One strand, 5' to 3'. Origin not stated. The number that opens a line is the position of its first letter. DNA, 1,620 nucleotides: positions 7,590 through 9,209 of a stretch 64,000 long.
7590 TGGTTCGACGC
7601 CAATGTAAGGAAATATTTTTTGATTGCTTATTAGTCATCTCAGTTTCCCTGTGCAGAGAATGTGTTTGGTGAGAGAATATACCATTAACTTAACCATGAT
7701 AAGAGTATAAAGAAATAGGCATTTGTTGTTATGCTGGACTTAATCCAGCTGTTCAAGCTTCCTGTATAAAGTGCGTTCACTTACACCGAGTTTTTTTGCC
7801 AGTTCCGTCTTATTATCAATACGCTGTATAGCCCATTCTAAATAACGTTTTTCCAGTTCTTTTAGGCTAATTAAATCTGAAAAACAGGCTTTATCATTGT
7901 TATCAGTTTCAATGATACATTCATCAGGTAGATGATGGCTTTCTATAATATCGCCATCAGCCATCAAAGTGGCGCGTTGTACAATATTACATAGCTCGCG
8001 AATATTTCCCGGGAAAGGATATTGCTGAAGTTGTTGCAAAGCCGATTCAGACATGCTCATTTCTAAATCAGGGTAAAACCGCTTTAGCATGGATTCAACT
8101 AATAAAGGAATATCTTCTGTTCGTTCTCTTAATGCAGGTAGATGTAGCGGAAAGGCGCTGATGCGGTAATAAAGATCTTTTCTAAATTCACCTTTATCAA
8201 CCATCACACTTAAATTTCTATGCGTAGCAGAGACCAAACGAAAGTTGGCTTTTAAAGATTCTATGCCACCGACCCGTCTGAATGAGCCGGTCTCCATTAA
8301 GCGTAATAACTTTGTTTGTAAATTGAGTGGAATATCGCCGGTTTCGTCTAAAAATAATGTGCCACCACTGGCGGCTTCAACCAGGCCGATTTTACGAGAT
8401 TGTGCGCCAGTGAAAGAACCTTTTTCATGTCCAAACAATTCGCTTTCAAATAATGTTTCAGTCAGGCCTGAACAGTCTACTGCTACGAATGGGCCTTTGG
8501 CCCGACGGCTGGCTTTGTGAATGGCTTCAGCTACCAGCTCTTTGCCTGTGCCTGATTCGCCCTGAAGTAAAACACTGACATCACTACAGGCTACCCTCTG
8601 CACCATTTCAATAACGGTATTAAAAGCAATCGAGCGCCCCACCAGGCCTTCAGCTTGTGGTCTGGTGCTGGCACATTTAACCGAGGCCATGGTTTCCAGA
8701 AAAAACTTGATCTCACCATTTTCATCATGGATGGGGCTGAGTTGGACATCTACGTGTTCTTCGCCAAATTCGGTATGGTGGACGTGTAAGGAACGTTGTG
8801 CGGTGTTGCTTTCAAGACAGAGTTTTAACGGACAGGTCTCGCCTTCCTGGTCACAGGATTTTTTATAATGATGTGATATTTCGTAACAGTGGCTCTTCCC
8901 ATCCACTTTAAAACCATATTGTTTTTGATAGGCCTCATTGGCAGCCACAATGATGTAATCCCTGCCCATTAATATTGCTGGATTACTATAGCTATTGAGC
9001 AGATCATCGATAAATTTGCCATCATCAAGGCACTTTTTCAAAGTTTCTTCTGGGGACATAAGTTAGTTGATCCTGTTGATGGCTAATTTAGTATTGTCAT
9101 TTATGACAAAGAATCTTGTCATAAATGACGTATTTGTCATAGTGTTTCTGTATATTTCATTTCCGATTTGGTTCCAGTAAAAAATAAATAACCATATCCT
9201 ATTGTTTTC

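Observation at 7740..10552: Sulfide-sensing module: a sigma-54 activator divergent from sqr, with a perfect -24/-12 promoter and TGTCA palindromes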

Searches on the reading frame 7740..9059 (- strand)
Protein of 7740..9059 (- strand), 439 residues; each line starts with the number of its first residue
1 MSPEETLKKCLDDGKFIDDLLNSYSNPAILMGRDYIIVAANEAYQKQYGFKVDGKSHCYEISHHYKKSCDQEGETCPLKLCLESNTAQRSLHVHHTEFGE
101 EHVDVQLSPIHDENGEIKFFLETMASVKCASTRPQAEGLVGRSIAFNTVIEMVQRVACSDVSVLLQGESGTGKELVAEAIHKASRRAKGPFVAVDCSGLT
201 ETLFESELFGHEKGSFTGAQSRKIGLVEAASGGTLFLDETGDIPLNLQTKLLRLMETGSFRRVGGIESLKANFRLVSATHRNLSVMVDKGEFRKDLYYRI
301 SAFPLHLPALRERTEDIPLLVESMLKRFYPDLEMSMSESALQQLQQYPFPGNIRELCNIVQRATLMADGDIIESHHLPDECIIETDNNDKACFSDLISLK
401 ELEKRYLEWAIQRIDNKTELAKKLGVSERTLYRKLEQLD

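Call 3: search_protein_families(library=pfam, proteins=[window:7740-9059:-], max_evalue=0.01)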
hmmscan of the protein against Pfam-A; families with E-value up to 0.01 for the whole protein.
window:7740-9059:- (439 aa): 12 families
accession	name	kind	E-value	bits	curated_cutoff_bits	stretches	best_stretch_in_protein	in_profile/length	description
PF00158.32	Sigma54_activat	-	2e-66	223.3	20.2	1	139-305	1-167/168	Sigma-54 interaction domain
PF25601.1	AAA_lid_14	-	3.3e-22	78.5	27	1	311-387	1-80/87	AAA+ ATPase lid domain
PF14532.12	Sigma54_activ_2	-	1.4e-19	71.2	25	1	140-310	1-138/138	Sigma-54 interaction domain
PF08448.16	PAS_4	-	5.5e-09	36.7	23.1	1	22-125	2-103/110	PAS fold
PF02954.25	HTH_8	-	8.7e-09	35.4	22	1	399-437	2-41/42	Bacterial regulatory protein, Fis family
PF07728.20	AAA_5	-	3.9e-07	30.6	22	1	163-282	2-124/139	AAA domain (dynein-related subfamily)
PF07724.20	AAA_2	-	3.6e-05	24.3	27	1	161-265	4-109/166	AAA domain (Cdc48 subfamily)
PF06068.19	TIP49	-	0.00012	21.8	23.8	1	130-198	17-87/347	TIP49 P-loop domain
PF13191.12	AAA_16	-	0.00015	22.8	32.6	1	139-251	2-124/167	AAA ATPase domain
PF01078.27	Mg_chelatase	-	0.00058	19.8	20.3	0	218-279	93-156/207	Magnesium chelatase, subunit ChlI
PF00004.35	AAA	-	0.00076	20.4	21.2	1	163-281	1-110/131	ATPase family associated with various cellular activities (AAA)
PF08279.18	HTH_11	-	0.0011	19.2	25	1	418-438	19-39/55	HTH domain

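Call 7: search_solved_structures(query=window:7740-9059:-, max_evalue=0.001, show_alignments=0)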
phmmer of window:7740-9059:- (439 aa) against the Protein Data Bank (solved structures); distinct sequences matched with E-value up to 0.001: 36.
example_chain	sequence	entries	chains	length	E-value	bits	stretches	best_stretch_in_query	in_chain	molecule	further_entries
26jl_A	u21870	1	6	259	2.4e-73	250.9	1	134-379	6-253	Flagellar regulatory protein A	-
4l4u_A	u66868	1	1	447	1.9e-71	244.6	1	140-437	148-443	Transcriptional regulator (NtrC family)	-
5exx_A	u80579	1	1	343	3.3e-70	240.5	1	137-405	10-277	Transcriptional regulator FleQ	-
1ojl_A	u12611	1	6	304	4.2e-70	240.2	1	139-436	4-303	TRANSCRIPTIONAL REGULATORY PROTEIN ZRAR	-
8p53_C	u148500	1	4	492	6.4e-70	239.6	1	137-405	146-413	Transcriptional regulator FleQ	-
6j7e_A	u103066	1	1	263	2.1e-69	237.9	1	138-380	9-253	Nitrogen assimilation regulatory protein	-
5exp_A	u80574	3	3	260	2.6e-69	237.6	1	137-378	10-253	Transcriptional regulator FleQ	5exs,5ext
7ejw_C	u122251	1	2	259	3.4e-69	237.2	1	138-378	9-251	Transcriptional regulator FleQ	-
8pb9_D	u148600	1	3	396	6.7e-69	236.2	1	137-378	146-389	Transcriptional regulator FleQ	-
6jdi_A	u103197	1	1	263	1.9e-68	234.7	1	138-380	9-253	Nitrogen assimilation regulatory protein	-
6jdl_A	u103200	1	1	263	5.1e-68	233.3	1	138-380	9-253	Nitrogen assimilation regulatory protein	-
1ny6_A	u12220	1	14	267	2.1e-66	228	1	140-377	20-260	transcriptional regulator (NtrC family)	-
4ly6_A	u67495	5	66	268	2.2e-66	228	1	140-377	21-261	Transcriptional regulator (NtrC family)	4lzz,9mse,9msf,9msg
1ny5_A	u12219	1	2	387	6.6e-66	226.4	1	140-377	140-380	transcriptional regulator (NtrC family)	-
9qq6_C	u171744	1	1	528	1.1e-65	225.6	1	139-371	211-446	Nif-specific regulatory protein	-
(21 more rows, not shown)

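Call 17: find_homologous_proteins(query=window:7743-9059:-, max_evalue=1e-30)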
Query window:7743-9059:- (439 aa): 8000 proteins with E <= 1e-30 among 8000 candidates; the best 120 are listed.
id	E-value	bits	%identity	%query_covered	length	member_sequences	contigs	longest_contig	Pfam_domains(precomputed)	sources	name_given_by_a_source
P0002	2.8e-293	990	100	100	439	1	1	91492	PF00158.33,PF25601.2,PF02954.26,PF08448.17,PF14532.13,PF07728.21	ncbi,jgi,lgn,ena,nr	ncbi:MAG: sigma-54-dependent Fis family transcriptional regulator [Gammaproteobacteria bacterium]|nr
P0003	1.3e-256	869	88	98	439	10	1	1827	PF00158.33,PF25601.2,PF02954.26,PF08448.17,PF14532.13,PF07728.21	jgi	jgi:transcriptional regulator with PAS, ATPase and Fis domain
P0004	9.0e-254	860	86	100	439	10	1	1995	PF00158.33,PF25601.2,PF02954.26,PF08448.17,PF14532.13,PF07728.21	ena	-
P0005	1.5e-251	853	86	98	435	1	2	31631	PF00158.33,PF25601.2,PF02954.26,PF08448.17,PF14532.13,PF07728.21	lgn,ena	-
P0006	2.1e-251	852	85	100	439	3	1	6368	PF00158.33,PF25601.2,PF02954.26,PF08448.17,PF14532.13,PF07728.21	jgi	-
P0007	1.3e-250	850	87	97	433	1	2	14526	PF00158.33,PF25601.2,PF02954.26,PF08448.17,PF14532.13,PF07728.21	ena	-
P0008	1.7e-250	849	85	100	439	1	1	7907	PF00158.33,PF07724.21,PF25601.2,PF02954.26,PF08448.17,PF14532.13,PF07728.21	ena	-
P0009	1.3e-249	846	84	100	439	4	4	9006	PF00158.33,PF25601.2,PF02954.26,PF08448.17,PF14532.13,PF07728.21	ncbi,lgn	-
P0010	1.1e-248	843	84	100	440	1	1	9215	PF00158.33,PF07724.21,PF25601.2,PF02954.26,PF08448.17,PF14532.13,PF07728.21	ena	-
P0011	1.7e-248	843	85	100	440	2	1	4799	PF00158.33,PF25601.2,PF02954.26,PF08448.17,PF14532.13,PF07728.21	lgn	-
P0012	1.7e-246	836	84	100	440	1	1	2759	PF00158.33,PF25601.2,PF02954.26,PF08448.17,PF14532.13,PF07728.21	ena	-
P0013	3.0e-246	835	84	100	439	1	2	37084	PF00158.33,PF07724.21,PF25601.2,PF02954.26,PF08448.17,PF14532.13,PF07728.21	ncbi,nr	ncbi:MAG: sigma-54-dependent Fis family transcriptional regulator [Gammaproteobacteria bacterium]|nr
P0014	4.9e-246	835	84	100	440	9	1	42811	PF00158.33,PF25601.2,PF02954.26,PF08448.17,PF14532.13,PF07728.21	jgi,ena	-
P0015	5.7e-246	834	83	100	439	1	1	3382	PF00158.33,PF25601.2,PF02954.26,PF08448.17,PF14532.13,PF07728.21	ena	-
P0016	3.9e-244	828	82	100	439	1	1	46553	PF00158.33,PF07724.21,PF25601.2,PF02954.26,PF08448.17,PF14532.13,PF07728.21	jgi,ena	-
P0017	7.7e-244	827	84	100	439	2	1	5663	PF00158.33,PF07724.21,PF25601.2,PF02954.26,PF08448.17,PF14532.13,PF07728.21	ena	-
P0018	1.8e-243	826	84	97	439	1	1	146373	PF00158.33,PF07724.21,PF25601.2,PF02954.26,PF08448.17,PF14532.13,PF07728.21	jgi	jgi:two-component system, NtrC family, response regulator HydG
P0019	4.1e-230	782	78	99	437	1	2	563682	PF00158.33,PF07724.21,PF25601.2,PF02954.26,PF08448.17,PF14532.13,PF07728.21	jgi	jgi:transcriptional regulator with PAS, ATPase and Fis domain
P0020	6.5e-229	778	78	99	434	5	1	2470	PF00158.33,PF25601.2,PF02954.26,PF08448.17,PF14532.13,PF07728.21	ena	-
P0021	1.7e-225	767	78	98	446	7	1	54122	PF00158.33,PF07724.21,PF25601.2,PF02954.26,PF08448.17,PF14532.13,PF07728.21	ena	-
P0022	4.6e-223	759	77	97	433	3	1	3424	PF00158.33,PF07724.21,PF25601.2,PF02954.26,PF08448.17,PF14532.13,PF07728.21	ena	-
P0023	2.9e-222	756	77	97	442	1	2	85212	PF00158.33,PF25601.2,PF08448.17,PF14532.13,PF07728.21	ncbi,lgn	-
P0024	1.3e-221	754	76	98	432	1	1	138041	PF00158.33,PF07724.21,PF25601.2,PF02954.26,PF08448.17,PF14532.13,PF07728.21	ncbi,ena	-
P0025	2.3e-221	753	75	98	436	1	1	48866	PF00158.33,PF07724.21,PF25601.2,PF02954.26,PF08448.17,PF14532.13,PF07728.21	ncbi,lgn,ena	-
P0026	1.7e-219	747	78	97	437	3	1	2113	PF00158.33,PF25601.2,PF08448.17,PF14532.13,PF07728.21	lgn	-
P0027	1.3e-218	744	75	98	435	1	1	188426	PF00158.33,PF07724.21,PF25601.2,PF02954.26,PF08448.17,PF14532.13,PF07728.21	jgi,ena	-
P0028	1.6e-218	744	75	98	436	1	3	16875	PF00158.33,PF25601.2,PF08448.17,PF14532.13,PF07728.21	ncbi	-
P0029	2.6e-218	743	75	97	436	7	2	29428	PF00158.33,PF07724.21,PF25601.2,PF02954.26,PF08448.17,PF14532.13,PF07728.21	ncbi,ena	-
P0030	6.5e-218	742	75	98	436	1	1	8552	PF00158.33,PF07724.21,PF25601.2,PF02954.26,PF08448.17,PF14532.13,PF07728.21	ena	-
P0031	1.2e-217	741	75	97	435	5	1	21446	PF00158.33,PF07724.21,PF25601.2,PF02954.26,PF08448.17,PF14532.13,PF07728.21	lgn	-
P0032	1.5e-217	741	75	98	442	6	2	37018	PF00158.33,PF07724.21,PF25601.2,PF02954.26,PF08448.17,PF14532.13,PF07728.21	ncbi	-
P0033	7.8e-217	738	74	98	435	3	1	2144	PF00158.33,PF07724.21,PF25601.2,PF02954.26,PF08448.17,PF14532.13,PF07728.21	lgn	-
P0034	8.0e-217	738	75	97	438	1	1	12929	PF00158.33,PF07724.21,PF25601.2,PF02954.26,PF08448.17,PF14532.13,PF07728.21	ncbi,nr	ncbi:MAG: sigma-54-dependent Fis family transcriptional regulator [Gammaproteobacteria bacterium]|nr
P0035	1.6e-216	737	75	98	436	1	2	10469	PF00158.33,PF07724.21,PF25601.2,PF08448.17,PF14532.13,PF07728.21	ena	-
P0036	4.1e-216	736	75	96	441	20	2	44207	PF00158.33,PF07724.21,PF25601.2,PF02954.26,PF08448.17,PF14532.13,PF07728.21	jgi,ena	-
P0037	5.0e-216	736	74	97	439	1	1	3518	PF00158.33,PF07724.21,PF25601.2,PF02954.26,PF08448.17,PF14532.13,PF07728.21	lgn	-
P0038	1.5e-215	734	75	97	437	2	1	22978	PF00158.33,PF25601.2,PF02954.26,PF08448.17,PF14532.13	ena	-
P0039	1.9e-214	731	74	97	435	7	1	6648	PF00158.33,PF07724.21,PF25601.2,PF02954.26,PF08448.17,PF14532.13,PF07728.21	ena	-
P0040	2.1e-214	730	75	97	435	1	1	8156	PF00158.33,PF07724.21,PF25601.2,PF02954.26,PF08448.17,PF14532.13,PF07728.21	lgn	-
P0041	6.1e-214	729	74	97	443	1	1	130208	PF00158.33,PF25601.2,PF08448.17,PF00989.32,PF14532.13,PF07728.21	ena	-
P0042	1.9e-213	727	73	98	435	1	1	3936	PF00158.33,PF07724.21,PF25601.2,PF02954.26,PF08448.17,PF14532.13,PF07728.21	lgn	-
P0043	4.5e-213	726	74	98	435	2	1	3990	PF00158.33,PF07724.21,PF25601.2,PF02954.26,PF08448.17,PF14532.13,PF07728.21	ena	-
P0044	4.7e-213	726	73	98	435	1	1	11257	PF00158.33,PF07724.21,PF25601.2,PF02954.26,PF08448.17,PF14532.13,PF07728.21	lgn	-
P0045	8.3e-213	725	72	98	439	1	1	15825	PF00158.33,PF07724.21,PF25601.2,PF02954.26,PF08448.17,PF14532.13,PF07728.21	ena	-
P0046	9.9e-213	725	74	97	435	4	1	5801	PF00158.33,PF07724.21,PF25601.2,PF02954.26,PF08448.17,PF14532.13,PF07728.21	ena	-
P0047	1.6e-212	724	73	97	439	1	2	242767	PF00158.33,PF07724.21,PF25601.2,PF02954.26,PF08448.17,PF14532.13,PF07728.21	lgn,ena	-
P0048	5.2e-212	723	73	97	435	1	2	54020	PF00158.33,PF25601.2,PF02954.26,PF08448.17,PF14532.13,PF07728.21,PF13191.13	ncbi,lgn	-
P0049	5.2e-212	723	73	98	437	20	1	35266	PF00158.33,PF07724.21,PF25601.2,PF08448.17,PF14532.13,PF07728.21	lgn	-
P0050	1.6e-211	721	73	97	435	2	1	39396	PF00158.33,PF25601.2,PF02954.26,PF08448.17,PF14532.13,PF07728.21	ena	-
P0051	1.7e-211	721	73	98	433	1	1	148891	PF00158.33,PF07724.21,PF25601.2,PF02954.26,PF08448.17,PF14532.13,PF07728.21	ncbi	ncbi:MAG: sigma 54-interacting transcriptional regulator [Woeseiaceae bacterium]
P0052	2.2e-211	720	74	97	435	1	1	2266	PF00158.33,PF07724.21,PF25601.2,PF08448.17,PF14532.13,PF07728.21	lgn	-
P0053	2.5e-211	720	73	97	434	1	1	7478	PF00158.33,PF25601.2,PF08448.17,PF14532.13,PF07728.21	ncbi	-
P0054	2.1e-210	717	71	99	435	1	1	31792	PF00158.33,PF25601.2,PF02954.26,PF08448.17,PF14532.13,PF07728.21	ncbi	-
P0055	4.7e-210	716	73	97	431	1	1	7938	PF00158.33,PF07724.21,PF25601.2,PF02954.26,PF08448.17,PF14532.13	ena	-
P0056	1.2e-209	715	72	97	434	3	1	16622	PF00158.33,PF25601.2,PF02954.26,PF08448.17,PF14532.13,PF07728.21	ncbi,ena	-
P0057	3.5e-209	713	72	98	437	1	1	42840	PF00158.33,PF07724.21,PF25601.2,PF08448.17,PF14532.13,PF07728.21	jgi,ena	-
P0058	7.9e-208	709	71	98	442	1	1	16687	PF00158.33,PF07724.21,PF25601.2,PF02954.26,PF08448.17,PF14532.13,PF07728.21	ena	-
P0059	3.2e-205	700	70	98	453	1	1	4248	PF00158.33,PF07724.21,PF25601.2,PF02954.26,PF08448.17,PF14532.13,PF07728.21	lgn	-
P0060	2.0e-193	661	66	97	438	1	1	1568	PF00158.33,PF07724.21,PF25601.2,PF08448.17,PF00004.36,PF14532.13,PF07728.21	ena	-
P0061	5.3e-180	617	79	79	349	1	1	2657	PF00158.33,PF25601.2,PF02954.26,PF14532.13,PF07728.21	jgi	jgi:DNA-binding NtrC family response regulator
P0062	1.5e-168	579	61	96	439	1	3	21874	PF00158.33,PF07724.21,PF25601.2,PF02954.26,PF08448.17,PF14532.13,PF07728.21,PF13191.13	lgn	-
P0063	5.4e-164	564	61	95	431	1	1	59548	PF00158.33,PF25601.2,PF02954.26,PF08448.17,PF14532.13,PF07728.21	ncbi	-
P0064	4.7e-163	561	60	96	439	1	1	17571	PF00158.33,PF07724.21,PF25601.2,PF02954.26,PF08448.17,PF14532.13,PF07728.21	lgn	-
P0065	3.4e-161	555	60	95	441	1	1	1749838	PF00158.33,PF07724.21,PF25601.2,PF02954.26,PF08448.17,PF14532.13,PF07728.21,PF13191.13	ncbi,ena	-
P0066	1.4e-160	553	60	95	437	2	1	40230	PF00158.33,PF07724.21,PF25601.2,PF08448.17,PF14532.13,PF07728.21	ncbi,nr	ncbi:MAG: sigma-54-dependent Fis family transcriptional regulator [Nitrosomonadales bacterium]|nr:si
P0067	2.3e-160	552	61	96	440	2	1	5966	PF00158.33,PF25601.2,PF02954.26,PF08448.17,PF14532.13,PF07728.21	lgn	-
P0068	3.3e-160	552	61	96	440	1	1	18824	PF00158.33,PF25601.2,PF02954.26,PF08448.17,PF14532.13,PF07728.21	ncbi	ncbi:MAG TPA: sigma-54-dependent Fis family transcriptional regulator [Gammaproteobacteria bacterium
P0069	6.2e-160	551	60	95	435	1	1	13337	PF00158.33,PF25601.2,PF02954.26,PF08448.17,PF14532.13,PF07728.21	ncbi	-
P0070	6.6e-160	551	59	95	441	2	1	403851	PF00158.33,PF25601.2,PF02954.26,PF08448.17,PF14532.13,PF07728.21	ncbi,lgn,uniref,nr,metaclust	ncbi:sigma-54 interaction domain-containing protein [Thiohalomonas denitrificans]|uniref:Transcripti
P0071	1.1e-159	550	59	95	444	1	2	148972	PF00158.33,PF07724.21,PF25601.2,PF02954.26,PF08448.17,PF14532.13,PF07728.21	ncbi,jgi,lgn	jgi:transcriptional regulator with PAS, ATPase and Fis domain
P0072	2.4e-159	549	60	96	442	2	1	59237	PF00158.33,PF07724.21,PF25601.2,PF02954.26,PF08448.17,PF14532.13,PF07728.21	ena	-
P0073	4.6e-159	548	57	97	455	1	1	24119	PF00158.33,PF25601.2,PF02954.26,PF08448.17,PF14532.13,PF07728.21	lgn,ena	-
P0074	6.3e-159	548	59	96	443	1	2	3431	PF00158.33,PF25601.2,PF02954.26,PF08448.17,PF14532.13,PF07728.21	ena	-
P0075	7.7e-159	547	60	96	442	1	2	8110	PF00158.33,PF25601.2,PF08448.17,PF14532.13,PF07728.21,PF13191.13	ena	-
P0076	1.2e-158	547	61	93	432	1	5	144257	PF13426.14,PF00158.33,PF25601.2,PF02954.26,PF08448.17,PF00989.32,PF14532.13,PF07728.21,PF13191.13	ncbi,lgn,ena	-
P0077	1.4e-158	547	58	96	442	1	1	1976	PF00158.33,PF25601.2,PF02954.26,PF08448.17,PF14532.13,PF07728.21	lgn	-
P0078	1.5e-158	546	58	96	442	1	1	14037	PF00158.33,PF25601.2,PF02954.26,PF08448.17,PF14532.13,PF07728.21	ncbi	ncbi:MAG: sigma-54 interaction domain-containing protein [Pseudomonadota bacterium]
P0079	2.0e-158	546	58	96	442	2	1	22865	PF00158.33,PF25601.2,PF02954.26,PF08448.17,PF14532.13,PF07728.21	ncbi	-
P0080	2.2e-158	546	58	96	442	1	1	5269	PF00158.33,PF25601.2,PF02954.26,PF08448.17,PF14532.13,PF07728.21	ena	-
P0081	3.1e-158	545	58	96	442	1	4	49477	PF00158.33,PF25601.2,PF02954.26,PF08448.17,PF14532.13,PF07728.21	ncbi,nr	ncbi:MAG: sigma-54-dependent Fis family transcriptional regulator [Gammaproteobacteria bacterium]|nr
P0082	3.3e-158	545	58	96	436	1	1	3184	PF00158.33,PF25601.2,PF02954.26,PF08448.17,PF14532.13,PF07728.21,PF13191.13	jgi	jgi:transcriptional regulator with PAS, ATPase and Fis domain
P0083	3.5e-158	545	58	96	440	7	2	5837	PF00158.33,PF25601.2,PF08448.17,PF14532.13,PF07728.21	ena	-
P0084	3.7e-158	545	59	95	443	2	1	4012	PF00158.33,PF07724.21,PF25601.2,PF02954.26,PF08448.17,PF00004.36,PF14532.13,PF07728.21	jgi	jgi:two-component system response regulator HydG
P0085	3.8e-158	545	60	95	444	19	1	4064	PF00158.33,PF25601.2,PF02954.26,PF08448.17,PF14532.13,PF07728.21,PF13191.13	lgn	-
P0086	1.0e-157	544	59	96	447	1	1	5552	PF00158.33,PF07724.21,PF25601.2,PF02954.26,PF08448.17,PF14532.13,PF07728.21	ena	-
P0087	1.2e-157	543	58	96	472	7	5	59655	PF00158.33,PF07724.21,PF25601.2,PF02954.26,PF08448.17,PF14532.13,PF07728.21,PF13191.13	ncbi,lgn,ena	-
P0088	1.6e-157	543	59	95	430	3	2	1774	PF00158.33,PF25601.2,PF02954.26,PF08448.17,PF14532.13,PF07728.21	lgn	-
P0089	2.2e-157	543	59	95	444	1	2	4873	PF00158.33,PF17765.8,PF25601.2,PF02954.26,PF08448.17,PF14532.13,PF13191.13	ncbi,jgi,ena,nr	ncbi:MAG TPA: AAA family ATPase [Gammaproteobacteria bacterium]|nr:AAA family ATPase [Gammaproteobac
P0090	2.7e-157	542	60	95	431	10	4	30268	PF00158.33,PF07724.21,PF25601.2,PF02954.26,PF08448.17,PF14532.13,PF07728.21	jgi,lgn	jgi:transcriptional regulator with PAS, ATPase and Fis domain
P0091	3.5e-157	542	58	96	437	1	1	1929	PF00158.33,PF25601.2,PF02954.26,PF08448.17,PF14532.13,PF07728.21,PF01078.28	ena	-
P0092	3.8e-157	542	59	95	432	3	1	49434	PF13426.14,PF00158.33,PF25601.2,PF02954.26,PF08448.17,PF14532.13,PF07728.21,PF13191.13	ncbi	-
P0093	5.4e-157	541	59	95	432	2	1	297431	PF00158.33,PF07724.21,PF25601.2,PF02954.26,PF08448.17,PF14532.13,PF07728.21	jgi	jgi:two-component system, NtrC family, response regulator HydG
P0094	7.0e-157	541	58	96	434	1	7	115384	PF00158.33,PF07724.21,PF25601.2,PF02954.26,PF08448.17,PF14532.13,PF07728.21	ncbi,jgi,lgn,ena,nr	ncbi:MAG: sigma 54-interacting transcriptional regulator [Methylococcales bacterium]|jgi:two-compone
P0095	8.5e-157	541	58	96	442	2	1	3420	PF00158.33,PF25601.2,PF02954.26,PF08448.17,PF14532.13,PF07728.21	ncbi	ncbi:MAG: sigma-54-dependent Fis family transcriptional regulator [Pseudomonadota bacterium]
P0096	8.6e-157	541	60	94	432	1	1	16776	PF13426.14,PF00158.33,PF25601.2,PF02954.26,PF08448.17,PF00989.32,PF14532.13,PF07728.21,PF13191.13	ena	-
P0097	8.7e-157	541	59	96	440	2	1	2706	PF00158.33,PF25601.2,PF02954.26,PF08448.17,PF14532.13,PF07728.21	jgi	jgi:two-component system response regulator HydG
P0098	9.4e-157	541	58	95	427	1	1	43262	PF00158.33,PF25601.2,PF02954.26,PF08448.17,PF14532.13,PF07728.21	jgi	jgi:DNA-binding NtrC family response regulator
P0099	1.3e-156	540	59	95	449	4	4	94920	PF00158.33,PF25601.2,PF02954.26,PF08448.17,PF14532.13,PF07728.21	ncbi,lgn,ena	-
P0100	1.5e-156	540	59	95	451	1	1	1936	PF00158.33,PF25601.2,PF02954.26,PF08448.17,PF14532.13,PF07728.21,PF13191.13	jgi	jgi:two-component system response regulator HydG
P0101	2.0e-156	539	58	96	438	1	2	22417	PF00158.33,PF25601.2,PF02954.26,PF08448.17,PF14532.13,PF07728.21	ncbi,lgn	-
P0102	2.3e-156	539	59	95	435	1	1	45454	PF00158.33,PF17765.8,PF25601.2,PF02954.26,PF08448.17,PF14532.13,PF07728.21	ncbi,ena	-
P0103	2.4e-156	539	58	99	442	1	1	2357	PF00158.33,PF25601.2,PF02954.26,PF08448.17,PF14532.13,PF07728.21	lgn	-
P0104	2.6e-156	539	58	95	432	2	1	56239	PF00158.33,PF07724.21,PF25601.2,PF02954.26,PF08448.17,PF14532.13,PF07728.21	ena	-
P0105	3.5e-156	539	59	95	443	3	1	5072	PF13426.14,PF00158.33,PF25601.2,PF02954.26,PF08448.17,PF14532.13,PF07728.21,PF01078.28,PF13191.13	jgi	-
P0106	6.3e-156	538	59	95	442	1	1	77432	PF00158.33,PF25601.2,PF02954.26,PF08448.17,PF14532.13,PF07728.21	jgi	-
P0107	6.6e-156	538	57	96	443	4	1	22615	PF00158.33,PF25601.2,PF02954.26,PF08448.17,PF14532.13,PF07728.21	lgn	-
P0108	8.6e-156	537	60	95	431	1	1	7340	PF00158.33,PF07724.21,PF25601.2,PF08448.17,PF14532.13,PF07728.21,PF13191.13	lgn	-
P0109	9.0e-156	537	58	95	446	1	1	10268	PF00158.33,PF25601.2,PF02954.26,PF08448.17,PF14532.13,PF07728.21,PF13191.13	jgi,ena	-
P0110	9.4e-156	537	56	96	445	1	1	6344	PF00158.33,PF25601.2,PF02954.26,PF08448.17,PF14532.13,PF07728.21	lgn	-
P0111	1.1e-155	537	60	95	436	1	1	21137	PF00158.33,PF25601.2,PF08448.17,PF14532.13,PF07728.21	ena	-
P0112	1.2e-155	537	58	96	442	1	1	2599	PF00158.33,PF25601.2,PF02954.26,PF08448.17,PF14532.13,PF07728.21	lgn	-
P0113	1.3e-155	537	59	96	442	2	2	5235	PF00158.33,PF25601.2,PF08448.17,PF14532.13,PF07728.21,PF13191.13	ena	-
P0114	1.4e-155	537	57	96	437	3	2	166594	PF00158.33,PF25601.2,PF02954.26,PF08448.17,PF14532.13,PF07728.21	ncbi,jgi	jgi:transcriptional regulator with PAS, ATPase and Fis domain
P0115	1.4e-155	537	58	96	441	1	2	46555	PF00158.33,PF07724.21,PF25601.2,PF02954.26,PF08448.17,PF14532.13,PF07728.21,PF13191.13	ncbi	-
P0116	1.4e-155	537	58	95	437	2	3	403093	PF00158.33,PF07724.21,PF25601.2,PF08448.17,PF14532.13,PF07728.21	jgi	jgi:transcriptional regulator with PAS, ATPase and Fis domain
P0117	1.7e-155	536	58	96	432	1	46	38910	PF00158.33,PF07724.21,PF25601.2,PF02954.26,PF08448.17,PF14532.13,PF07728.21,PF13191.13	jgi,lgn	jgi:transcriptional regulator with PAS, ATPase and Fis domain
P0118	1.9e-155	536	58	95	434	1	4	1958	PF00158.33,PF07724.21,PF25601.2,PF02954.26,PF08448.17,PF14532.13,PF07728.21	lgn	-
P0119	1.9e-155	536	59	96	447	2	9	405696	PF00158.33,PF25601.2,PF02954.26,PF08448.17,PF14532.13,PF07728.21,PF13191.13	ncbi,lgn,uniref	ncbi:sigma-54 interaction domain-containing protein [Thermithiobacillus plumbiphilus]|uniref:Sigma 5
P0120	2.9e-155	536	58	96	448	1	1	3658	PF00158.33,PF25601.2,PF02954.26,PF08448.17,PF14532.13,PF07728.21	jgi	jgi:DNA-binding NtrC family response regulator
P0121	3.3e-155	535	60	95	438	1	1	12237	PF00158.33,PF25601.2,PF08448.17,PF14532.13,PF07728.21,PF13191.13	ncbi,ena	-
